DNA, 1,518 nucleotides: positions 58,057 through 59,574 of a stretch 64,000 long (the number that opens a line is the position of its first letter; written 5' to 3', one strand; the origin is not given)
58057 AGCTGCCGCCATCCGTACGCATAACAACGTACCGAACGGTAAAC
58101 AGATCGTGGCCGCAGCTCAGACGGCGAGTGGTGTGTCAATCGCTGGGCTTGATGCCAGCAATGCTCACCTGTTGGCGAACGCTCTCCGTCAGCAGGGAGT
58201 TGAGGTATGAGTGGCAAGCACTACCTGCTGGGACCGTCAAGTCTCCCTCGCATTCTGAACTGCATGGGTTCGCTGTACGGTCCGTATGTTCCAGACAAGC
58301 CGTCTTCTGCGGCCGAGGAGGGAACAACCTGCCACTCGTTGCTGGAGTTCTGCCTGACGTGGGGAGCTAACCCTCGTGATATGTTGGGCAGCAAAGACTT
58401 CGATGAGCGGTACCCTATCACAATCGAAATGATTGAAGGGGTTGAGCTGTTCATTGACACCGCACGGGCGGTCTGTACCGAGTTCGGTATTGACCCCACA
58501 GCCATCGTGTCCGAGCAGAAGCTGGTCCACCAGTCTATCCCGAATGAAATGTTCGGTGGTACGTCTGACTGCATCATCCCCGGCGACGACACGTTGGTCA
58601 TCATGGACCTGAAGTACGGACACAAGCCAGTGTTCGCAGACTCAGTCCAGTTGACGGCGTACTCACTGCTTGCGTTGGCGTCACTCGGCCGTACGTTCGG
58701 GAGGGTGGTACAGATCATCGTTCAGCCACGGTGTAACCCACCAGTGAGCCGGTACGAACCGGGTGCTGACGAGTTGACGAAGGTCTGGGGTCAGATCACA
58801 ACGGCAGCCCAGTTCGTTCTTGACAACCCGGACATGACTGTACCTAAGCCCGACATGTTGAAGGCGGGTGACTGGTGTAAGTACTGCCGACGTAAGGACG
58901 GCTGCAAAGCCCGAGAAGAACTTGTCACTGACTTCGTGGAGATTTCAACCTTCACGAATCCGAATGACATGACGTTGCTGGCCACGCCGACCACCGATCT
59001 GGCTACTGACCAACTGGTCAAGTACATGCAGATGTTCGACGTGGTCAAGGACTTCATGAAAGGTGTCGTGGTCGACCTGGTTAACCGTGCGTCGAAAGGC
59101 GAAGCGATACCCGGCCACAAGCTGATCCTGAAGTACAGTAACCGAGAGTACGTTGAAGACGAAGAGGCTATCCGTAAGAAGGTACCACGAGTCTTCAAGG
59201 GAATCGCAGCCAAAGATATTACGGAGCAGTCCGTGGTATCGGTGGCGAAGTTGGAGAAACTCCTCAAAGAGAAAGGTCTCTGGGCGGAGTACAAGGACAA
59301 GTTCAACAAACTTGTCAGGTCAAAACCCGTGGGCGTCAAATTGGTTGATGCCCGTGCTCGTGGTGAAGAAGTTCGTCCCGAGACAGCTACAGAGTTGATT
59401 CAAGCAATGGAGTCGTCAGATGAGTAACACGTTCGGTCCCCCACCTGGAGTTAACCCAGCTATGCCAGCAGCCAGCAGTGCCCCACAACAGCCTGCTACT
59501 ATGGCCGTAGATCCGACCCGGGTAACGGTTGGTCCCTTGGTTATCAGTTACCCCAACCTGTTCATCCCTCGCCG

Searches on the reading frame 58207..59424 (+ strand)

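Call 41: search_protein_families(library=phrogs, proteins=[window:58207-59424:+], max_evalue=0.001)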
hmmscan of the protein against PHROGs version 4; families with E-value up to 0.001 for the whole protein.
window:58207-59424:+ (406 aa): 3 families
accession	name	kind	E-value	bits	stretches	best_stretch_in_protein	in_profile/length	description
phrog_69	-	DNA, RNA and nucleotide metabolism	2.1e-60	206.2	1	1-388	83-464/501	exonuclease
phrog_3953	-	DNA, RNA and nucleotide metabolism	4.8e-13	50.2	1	2-202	10-175/186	exonuclease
phrog_298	-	DNA, RNA and nucleotide metabolism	0.00022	21.7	1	34-174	104-229/293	exonuclease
